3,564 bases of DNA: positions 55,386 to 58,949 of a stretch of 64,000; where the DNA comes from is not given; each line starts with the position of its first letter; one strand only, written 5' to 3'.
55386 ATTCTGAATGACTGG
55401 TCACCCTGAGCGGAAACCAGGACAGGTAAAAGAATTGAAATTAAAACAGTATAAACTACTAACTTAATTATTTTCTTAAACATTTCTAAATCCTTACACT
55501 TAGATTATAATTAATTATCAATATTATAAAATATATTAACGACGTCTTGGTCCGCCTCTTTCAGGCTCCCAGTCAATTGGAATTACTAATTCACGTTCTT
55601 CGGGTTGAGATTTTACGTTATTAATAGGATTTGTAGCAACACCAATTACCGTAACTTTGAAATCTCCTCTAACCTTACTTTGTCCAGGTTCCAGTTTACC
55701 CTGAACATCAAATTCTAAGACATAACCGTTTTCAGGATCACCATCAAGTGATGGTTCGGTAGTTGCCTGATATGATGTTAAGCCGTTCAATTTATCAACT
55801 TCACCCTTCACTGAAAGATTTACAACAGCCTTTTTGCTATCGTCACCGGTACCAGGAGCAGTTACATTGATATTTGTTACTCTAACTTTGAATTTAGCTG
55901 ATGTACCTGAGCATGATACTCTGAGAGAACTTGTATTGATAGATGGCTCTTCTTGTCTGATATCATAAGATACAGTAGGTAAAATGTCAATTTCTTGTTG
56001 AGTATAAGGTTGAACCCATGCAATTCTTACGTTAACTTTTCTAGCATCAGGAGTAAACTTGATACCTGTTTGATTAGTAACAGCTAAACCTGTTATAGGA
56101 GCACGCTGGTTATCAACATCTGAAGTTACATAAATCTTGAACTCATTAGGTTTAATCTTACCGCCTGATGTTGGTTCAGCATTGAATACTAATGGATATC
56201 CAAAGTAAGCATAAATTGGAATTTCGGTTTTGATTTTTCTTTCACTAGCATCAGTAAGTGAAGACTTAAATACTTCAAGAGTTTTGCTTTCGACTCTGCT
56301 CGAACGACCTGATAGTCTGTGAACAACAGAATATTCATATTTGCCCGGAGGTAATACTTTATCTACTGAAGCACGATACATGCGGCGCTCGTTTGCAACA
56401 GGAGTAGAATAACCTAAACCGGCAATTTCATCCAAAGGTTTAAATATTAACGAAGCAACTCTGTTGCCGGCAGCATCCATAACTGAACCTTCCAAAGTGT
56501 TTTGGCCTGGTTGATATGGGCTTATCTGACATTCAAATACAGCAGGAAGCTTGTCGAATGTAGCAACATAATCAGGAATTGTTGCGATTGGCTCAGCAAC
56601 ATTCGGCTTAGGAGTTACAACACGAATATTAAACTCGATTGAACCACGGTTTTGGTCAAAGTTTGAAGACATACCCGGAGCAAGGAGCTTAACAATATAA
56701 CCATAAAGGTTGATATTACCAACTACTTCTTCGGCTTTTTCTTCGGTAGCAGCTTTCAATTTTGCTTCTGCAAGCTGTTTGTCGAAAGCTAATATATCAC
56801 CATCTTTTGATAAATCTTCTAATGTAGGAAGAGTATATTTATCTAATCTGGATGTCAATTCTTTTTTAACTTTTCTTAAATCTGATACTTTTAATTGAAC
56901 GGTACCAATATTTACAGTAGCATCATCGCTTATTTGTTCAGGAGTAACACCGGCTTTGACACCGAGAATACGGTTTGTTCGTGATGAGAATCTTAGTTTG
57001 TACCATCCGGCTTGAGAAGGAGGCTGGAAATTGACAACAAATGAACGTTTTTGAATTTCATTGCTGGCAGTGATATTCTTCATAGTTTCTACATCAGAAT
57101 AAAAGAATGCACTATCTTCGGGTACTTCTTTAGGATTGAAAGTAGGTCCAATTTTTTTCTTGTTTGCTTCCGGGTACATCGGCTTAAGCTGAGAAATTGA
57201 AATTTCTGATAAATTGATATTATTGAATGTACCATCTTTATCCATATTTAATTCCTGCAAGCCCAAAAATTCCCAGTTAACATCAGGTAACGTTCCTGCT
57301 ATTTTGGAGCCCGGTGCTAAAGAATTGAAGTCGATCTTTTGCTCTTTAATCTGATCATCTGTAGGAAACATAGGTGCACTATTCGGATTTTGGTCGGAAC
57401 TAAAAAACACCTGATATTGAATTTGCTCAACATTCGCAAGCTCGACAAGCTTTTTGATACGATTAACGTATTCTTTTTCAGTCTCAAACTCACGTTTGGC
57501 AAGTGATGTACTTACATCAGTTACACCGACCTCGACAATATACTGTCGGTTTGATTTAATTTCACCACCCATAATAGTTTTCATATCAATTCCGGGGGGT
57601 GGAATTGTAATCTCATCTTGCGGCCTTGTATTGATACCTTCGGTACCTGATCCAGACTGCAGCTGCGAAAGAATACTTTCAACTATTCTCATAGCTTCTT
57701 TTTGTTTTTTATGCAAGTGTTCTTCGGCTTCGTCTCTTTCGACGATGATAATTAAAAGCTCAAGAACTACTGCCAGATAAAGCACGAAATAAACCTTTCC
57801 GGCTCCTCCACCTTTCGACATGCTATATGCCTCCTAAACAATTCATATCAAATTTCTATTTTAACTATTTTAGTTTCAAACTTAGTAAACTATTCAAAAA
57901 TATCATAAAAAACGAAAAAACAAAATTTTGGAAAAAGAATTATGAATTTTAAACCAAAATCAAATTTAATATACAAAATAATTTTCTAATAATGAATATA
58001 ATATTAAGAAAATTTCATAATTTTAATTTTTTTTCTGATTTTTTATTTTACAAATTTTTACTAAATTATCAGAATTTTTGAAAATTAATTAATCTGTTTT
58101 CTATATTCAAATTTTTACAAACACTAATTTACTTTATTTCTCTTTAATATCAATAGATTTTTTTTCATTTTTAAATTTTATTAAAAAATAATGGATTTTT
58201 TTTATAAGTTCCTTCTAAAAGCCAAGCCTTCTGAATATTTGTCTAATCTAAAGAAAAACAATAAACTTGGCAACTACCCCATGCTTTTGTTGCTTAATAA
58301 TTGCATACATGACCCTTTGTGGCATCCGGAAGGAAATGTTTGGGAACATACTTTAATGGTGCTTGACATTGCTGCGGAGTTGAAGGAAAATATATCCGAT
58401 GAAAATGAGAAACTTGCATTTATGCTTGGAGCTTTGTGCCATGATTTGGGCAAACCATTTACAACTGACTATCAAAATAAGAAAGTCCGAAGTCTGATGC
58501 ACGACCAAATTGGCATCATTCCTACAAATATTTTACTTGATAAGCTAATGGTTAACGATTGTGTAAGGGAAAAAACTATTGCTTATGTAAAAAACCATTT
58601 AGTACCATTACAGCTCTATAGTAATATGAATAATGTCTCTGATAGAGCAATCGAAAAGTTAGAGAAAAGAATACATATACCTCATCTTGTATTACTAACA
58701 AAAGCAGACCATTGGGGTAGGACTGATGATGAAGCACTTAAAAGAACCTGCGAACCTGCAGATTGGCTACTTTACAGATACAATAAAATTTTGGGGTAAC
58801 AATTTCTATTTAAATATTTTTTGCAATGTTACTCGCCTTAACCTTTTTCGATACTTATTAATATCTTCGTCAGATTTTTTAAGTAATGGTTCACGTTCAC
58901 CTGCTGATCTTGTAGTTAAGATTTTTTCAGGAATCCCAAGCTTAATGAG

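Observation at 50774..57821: Uncharacterised four-gene envelope-spanning operon (bitopic IM protein, two paralogous OM-barrel-like proteins, vWA-OmpA anchor)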

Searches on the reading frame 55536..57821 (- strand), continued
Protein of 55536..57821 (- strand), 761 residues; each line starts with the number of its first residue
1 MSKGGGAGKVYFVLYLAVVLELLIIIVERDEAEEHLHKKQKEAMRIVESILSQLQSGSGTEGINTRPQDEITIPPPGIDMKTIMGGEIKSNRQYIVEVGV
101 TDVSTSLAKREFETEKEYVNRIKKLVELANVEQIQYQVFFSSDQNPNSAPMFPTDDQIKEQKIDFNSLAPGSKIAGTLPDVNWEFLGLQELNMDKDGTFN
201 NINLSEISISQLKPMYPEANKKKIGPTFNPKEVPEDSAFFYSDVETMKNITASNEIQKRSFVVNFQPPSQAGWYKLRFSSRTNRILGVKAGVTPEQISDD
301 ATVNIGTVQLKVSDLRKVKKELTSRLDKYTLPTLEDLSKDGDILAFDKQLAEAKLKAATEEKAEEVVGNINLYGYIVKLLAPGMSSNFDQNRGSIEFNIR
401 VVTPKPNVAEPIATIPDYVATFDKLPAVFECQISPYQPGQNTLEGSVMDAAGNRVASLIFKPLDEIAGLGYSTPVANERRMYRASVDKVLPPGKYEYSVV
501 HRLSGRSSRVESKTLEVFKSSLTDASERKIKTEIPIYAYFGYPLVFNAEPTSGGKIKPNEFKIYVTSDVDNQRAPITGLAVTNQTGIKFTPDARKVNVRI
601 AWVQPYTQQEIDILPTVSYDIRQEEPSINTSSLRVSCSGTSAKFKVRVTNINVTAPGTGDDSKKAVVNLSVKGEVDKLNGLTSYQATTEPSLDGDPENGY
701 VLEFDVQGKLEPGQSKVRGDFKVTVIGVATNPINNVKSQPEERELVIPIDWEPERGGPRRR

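Call 52: find_related_loci(query=P0434, collection=genome_contigs, flank=10000)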
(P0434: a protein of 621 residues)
Query P0434 (621 aa) in genome_contigs; peptide patterns used: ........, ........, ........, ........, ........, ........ (x = any residue, [..] = any of these).
169 stretches matched a pattern; 19 encode a relative of the query (tblastn E <= 1e-3); 19 distinct loci.
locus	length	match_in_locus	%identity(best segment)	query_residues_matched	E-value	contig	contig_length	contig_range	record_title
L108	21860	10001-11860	83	1-619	0e+0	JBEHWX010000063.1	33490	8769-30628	MAG: Bacteroidota bacterium isolate ES1.bin.100 NODE_1246_length_33490_cov_7.267018, whole genome shotgun sequence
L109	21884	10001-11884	60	1-621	0e+0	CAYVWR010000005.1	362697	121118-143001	MAG TPA_asm: uncultured Alphaproteobacteria bacterium isolate SRP344714_co2_242 genome assembly, contig: NODE_36_length_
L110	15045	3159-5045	59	1-621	0e+0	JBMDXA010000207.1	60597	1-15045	MAG: Candidatus Kapaibacteriota bacterium isolate FBaNitRs1_5 FBaNitRs1_contig207, whole genome shotgun sequence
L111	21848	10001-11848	55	1-621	0e+0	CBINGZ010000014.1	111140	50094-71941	MAG TPA_asm: uncultured bacterium isolate SRR16817054_binner12_Refined_41 genome assembly, contig: ERZ27394105.61, whole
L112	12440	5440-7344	52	1-621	0e+0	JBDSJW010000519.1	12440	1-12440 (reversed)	MAG: Candidatus Kapaibacterium sp. isolate cluster1_bin.331 k127_6033973, whole genome shotgun sequence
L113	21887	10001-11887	50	1-617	0e+0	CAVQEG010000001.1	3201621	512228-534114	MAG: Chlorobiota bacterium isolate MFD02416.bin.1.81 genome assembly, contig: contig_14017, whole genome shotgun sequenc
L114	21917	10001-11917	52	1-621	0e+0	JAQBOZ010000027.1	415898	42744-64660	MAG: Chlorobiota bacterium isolate RYN_334 scaffold_3083552, whole genome shotgun sequence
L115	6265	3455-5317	51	1-620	0e+0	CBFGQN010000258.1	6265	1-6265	MAG TPA_asm: uncultured Ignavibacteria bacterium isolate SRR15517647_binner12_Refined_3 genome assembly, contig: ERZ2732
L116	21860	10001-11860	51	1-620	0e+0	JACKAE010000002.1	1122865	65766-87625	MAG: Ignavibacteria bacterium isolate HK-STAS-BACT-82 HK-STAS-BACT-82_2, whole genome shotgun sequence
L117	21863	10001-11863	50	1-616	1e-180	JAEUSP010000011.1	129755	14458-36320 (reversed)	MAG: Chlorobiota bacterium isolate new MAG-306 k141_2758302, whole genome shotgun sequence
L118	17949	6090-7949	50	1-620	9e-180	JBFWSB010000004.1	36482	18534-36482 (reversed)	MAG: Candidatus Kapaibacterium sp. isolate CA_2019_TPBF_22 NODE_6486_length_36482_cov_3.371613_TPBF, whole genome shotgu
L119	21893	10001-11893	50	1-600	2e-176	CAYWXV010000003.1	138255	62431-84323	MAG TPA_asm: uncultured Alphaproteobacteria bacterium isolate binchicken_co118_222 genome assembly, contig: NODE_52_leng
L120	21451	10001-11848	49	1-616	5e-174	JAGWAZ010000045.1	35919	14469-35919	MAG: Chlorobiota bacterium isolate 277c_20 scaffold_2934, whole genome shotgun sequence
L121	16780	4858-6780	50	1-621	3e-169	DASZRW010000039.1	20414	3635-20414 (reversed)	MAG TPA_asm: Candidatus Kapaibacterium sp. isolate SMAG_U6034 k141_805941, whole genome shotgun sequence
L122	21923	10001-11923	50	1-621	5e-169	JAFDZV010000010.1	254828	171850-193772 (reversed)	MAG: Bacteroidetes bacterium isolate SZAS-92 BACT-TMP-15__10__length-254828, whole genome shotgun sequence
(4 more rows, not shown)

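Call 57: search_protein_families(library=pfam, proteins=[L081:5028-8228:+, L081:8225-9214:+, L081:9310-9900:+, L081:14858-15589:-, L081:15594-16364:-, L081:16816-18255:+, L005:12711-14111:-, L009:8308-9648:-, L005:12212-12733:-, L009:6857-8302:-], max_evalue=0.001)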
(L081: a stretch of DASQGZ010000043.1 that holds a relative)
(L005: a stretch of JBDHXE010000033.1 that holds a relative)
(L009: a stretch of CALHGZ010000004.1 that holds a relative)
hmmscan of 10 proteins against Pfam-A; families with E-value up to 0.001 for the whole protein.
L081:5028-8228:+ (1066 aa): 1 family
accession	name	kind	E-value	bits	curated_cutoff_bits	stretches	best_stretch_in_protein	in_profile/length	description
PF01433.26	Peptidase_M1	-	1.6e-11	44.7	27.7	1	347-511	67-218/218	Peptidase family M1 domain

L081:8225-9214:+ (329 aa): 4 families
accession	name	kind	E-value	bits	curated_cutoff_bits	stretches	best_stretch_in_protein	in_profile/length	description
PF01408.29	GFO_IDH_MocA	-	3e-30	105.8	24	1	2-117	2-120/120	Oxidoreductase family, NAD-binding Rossmann fold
PF22725.1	GFO_IDH_MocA_C3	-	1e-08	35.7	27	1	152-222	42-116/124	GFO/IDH/MocA C-terminal domain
PF02894.22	GFO_IDH_MocA_C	-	2e-07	31.5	22.9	1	152-326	39-214/218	Oxidoreductase family, C-terminal alpha/beta domain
PF02826.25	2-Hacid_dh_C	-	0.00084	19.2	25.1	0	2-70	38-102/178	D-isomer specific 2-hydroxyacid dehydrogenase, NAD binding domain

L081:9310-9900:+ (196 aa): 1 family
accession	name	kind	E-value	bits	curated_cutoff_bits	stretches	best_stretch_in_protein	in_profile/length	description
PF00677.23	Lum_binding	-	1.8e-46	156.5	27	2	100-183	2-86/86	Lumazine binding domain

L081:14858-15589:- (243 aa): 3 families
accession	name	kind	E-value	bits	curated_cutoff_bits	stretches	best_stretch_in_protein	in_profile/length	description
PF00005.33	ABC_tran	-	5.8e-36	124.5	25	1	17-166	1-137/137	ABC transporter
PF13304.12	AAA_21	-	3e-05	24.7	27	0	134-200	234-302/304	AAA domain, putative AbiEii toxin, Type IV TA system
PF13401.12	AAA_22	-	0.00048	20.9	27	1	30-90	8-64/130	AAA domain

L081:15594-16364:- (256 aa): 1 family
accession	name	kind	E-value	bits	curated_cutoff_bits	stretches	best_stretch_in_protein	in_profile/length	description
PF02405.21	MlaE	-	4.4e-72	242.5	22.5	1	44-253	2-211/212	Permease MlaE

L081:16816-18255:+ (479 aa): 2 families
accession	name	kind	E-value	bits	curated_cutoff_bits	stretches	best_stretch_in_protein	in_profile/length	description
PF00749.27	tRNA-synt_1c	-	1e-105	353.6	23.4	1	3-320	3-314/314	tRNA synthetases class I (E and Q), catalytic domain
PF19269.4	Anticodon_2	-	1.5e-36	126.3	23.6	1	334-475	2-141/141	Anticodon binding domain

L005:12711-14111:- (466 aa): 2 families
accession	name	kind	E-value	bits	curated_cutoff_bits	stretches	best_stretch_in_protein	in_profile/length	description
PF04389.22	Peptidase_M28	-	3.4e-26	92.6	21.3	1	256-439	1-189/193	Peptidase family M28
PF01546.33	Peptidase_M20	-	2.5e-06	28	24.6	1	283-340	30-91/206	Peptidase family M20/M25/M40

L009:8308-9648:- (446 aa): 8 families
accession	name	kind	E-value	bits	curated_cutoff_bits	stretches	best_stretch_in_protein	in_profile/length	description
PF02254.24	TrkA_N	-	1.3e-46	158.1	23.8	2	233-347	1-115/116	TrkA-N domain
PF02080.26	TrkA_C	-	2.7e-21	75.7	27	2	380-446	3-70/71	TrkA-C domain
PF03807.23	F420_oxidored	-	3.6e-08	34.3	21.6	0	3-29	2-29/94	NADP oxidoreductase coenzyme F420-dependent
PF13241.12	NAD_binding_7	-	4.3e-08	34.1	22.1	1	2-97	9-93/104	Putative NAD(P)-binding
PF03435.24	Sacchrp_dh_NADP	-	5.4e-07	30.4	25.1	0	233-274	1-45/129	Saccharopine dehydrogenase NADP binding domain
PF01488.26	Shikimate_DH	-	5.7e-07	30.1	24.3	0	230-275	12-59/138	Shikimate / quinate 5-dehydrogenase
PF02737.24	3HCDH_N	-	2e-05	25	22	0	3-47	2-46/180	3-hydroxyacyl-CoA dehydrogenase, NAD binding domain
PF01408.29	GFO_IDH_MocA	-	4.4e-05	24.6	24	0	1-81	1-79/120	Oxidoreductase family, NAD-binding Rossmann fold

L005:12212-12733:- (173 aa): 1 family
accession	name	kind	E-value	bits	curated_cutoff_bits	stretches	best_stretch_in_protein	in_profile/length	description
PF00156.33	Pribosyltran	-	2.5e-10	40.3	26.3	1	38-152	6-132/158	Phosphoribosyl transferase domain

L009:6857-8302:- (481 aa): 1 family
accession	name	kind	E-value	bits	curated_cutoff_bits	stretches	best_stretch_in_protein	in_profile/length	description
PF02386.22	TrkH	-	3.6e-76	257.1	27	1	40-475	5-491/502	Cation transport protein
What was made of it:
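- On GldM/PorM (T9SS): The neighbours are housekeeping genes (call 57).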

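Call 74: find_encoding_contigs(protein=window:55536-57821:-, flank=10000, max_places=3)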
Protein window:55536-57821:- (761 aa): 3 contigs read that carry it; 1 place shown.
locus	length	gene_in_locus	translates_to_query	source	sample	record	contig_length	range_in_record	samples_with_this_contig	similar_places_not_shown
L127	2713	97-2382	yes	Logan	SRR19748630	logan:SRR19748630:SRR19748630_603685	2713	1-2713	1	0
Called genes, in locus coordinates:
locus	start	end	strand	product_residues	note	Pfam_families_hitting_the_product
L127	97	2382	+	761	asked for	-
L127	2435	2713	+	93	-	?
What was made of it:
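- Tried and rejected: Source-contig look-up for weak Pfam marks: only a 2.7-kb contig was returned, with no annotation (call 74).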

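Call 76: search_protein_families(library=pfam, proteins=[L107:9947-10624:+, L107:10621-11760:+, L107:11840-13522:+, L107:13422-14924:+, L107:15065-17479:+, L107:8903-9916:+], max_evalue=0.01)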
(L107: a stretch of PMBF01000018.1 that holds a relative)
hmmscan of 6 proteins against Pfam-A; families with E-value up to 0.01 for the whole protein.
L107:9947-10624:+ (225 aa): 0 families

L107:10621-11760:+ (379 aa): 0 families

L107:11840-13522:+ (560 aa): 0 families

L107:13422-14924:+ (500 aa): 0 families

L107:15065-17479:+ (804 aa): 1 family
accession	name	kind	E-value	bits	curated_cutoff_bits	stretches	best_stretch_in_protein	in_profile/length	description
PF01520.23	Amidase_3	-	1.9e-30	106.6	27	1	60-249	1-170/174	N-acetylmuramoyl-L-alanine amidase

L107:8903-9916:+ (337 aa): 0 families

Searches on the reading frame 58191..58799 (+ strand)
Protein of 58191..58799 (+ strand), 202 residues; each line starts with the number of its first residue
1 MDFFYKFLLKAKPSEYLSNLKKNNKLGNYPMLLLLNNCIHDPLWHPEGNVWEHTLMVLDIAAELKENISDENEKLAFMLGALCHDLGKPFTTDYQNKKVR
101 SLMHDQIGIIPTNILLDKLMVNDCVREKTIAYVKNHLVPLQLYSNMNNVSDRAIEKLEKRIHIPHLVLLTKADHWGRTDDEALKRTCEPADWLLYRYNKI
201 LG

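Call 3: search_protein_families(library=pfam, proteins=[window:58191-58799:+], max_evalue=0.1)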
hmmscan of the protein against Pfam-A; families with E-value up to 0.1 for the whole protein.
window:58191-58799:+ (202 aa): 4 families
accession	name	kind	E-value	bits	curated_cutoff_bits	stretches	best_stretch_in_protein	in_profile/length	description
PF01966.28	HD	-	1.5e-08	35.4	22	1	50-108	1-62/116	HD domain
PF08668.18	HDOD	-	0.001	19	22.9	1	49-103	94-147/196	HDOD domain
PF00233.25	PDEase_I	-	0.052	13.7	24.8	1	60-94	19-52/238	3'5'-cyclic nucleotide phosphodiesterase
PF10274.15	ParcG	-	0.068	13.8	22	0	115-154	103-144/183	Parkin co-regulated protein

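Call 4: search_protein_families(library=ncbifam, proteins=[window:58191-58799:+], max_evalue=0.1)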
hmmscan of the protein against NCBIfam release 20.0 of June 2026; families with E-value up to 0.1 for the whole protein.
window:58191-58799:+ (202 aa): 8 families
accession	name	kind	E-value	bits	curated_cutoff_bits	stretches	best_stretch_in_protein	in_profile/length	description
NF008137.0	PRK10885.1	equivalog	2.5e-10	39.7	451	1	7-181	184-353/409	multifunctional CCA addition/repair protein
TIGR00277.1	HDIG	domain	1.2e-08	34.7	27.6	1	48-109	3-62/84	HDIG domain-containing metalloprotein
TIGR02692.1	tRNA_CCA_actino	equivalog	3.2e-06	26.1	438.8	1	45-137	254-343/466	CCA tRNA nucleotidyltransferase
TIGR00295.1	TIGR00295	hypoth_equivalog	0.00072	19.3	172.35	1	48-97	12-64/164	TIGR00295 family protein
TIGR01596.1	cas3_HD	equivalog_domain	0.00088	19.4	43.45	1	51-98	2-53/178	CRISPR-associated endonuclease Cas3''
NF001265.0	PRK00227.1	equivalog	0.027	12.6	799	1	52-168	383-486/693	[protein-PII] uridylyltransferase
NF005519.0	PRK07152.1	equivalog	0.032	13.2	315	0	51-97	198-242/361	nicotinate-nucleotide adenylyltransferase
NF041494.1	MobH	equivalog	0.084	11.8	200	0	74-91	101-118/340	MobH family relaxase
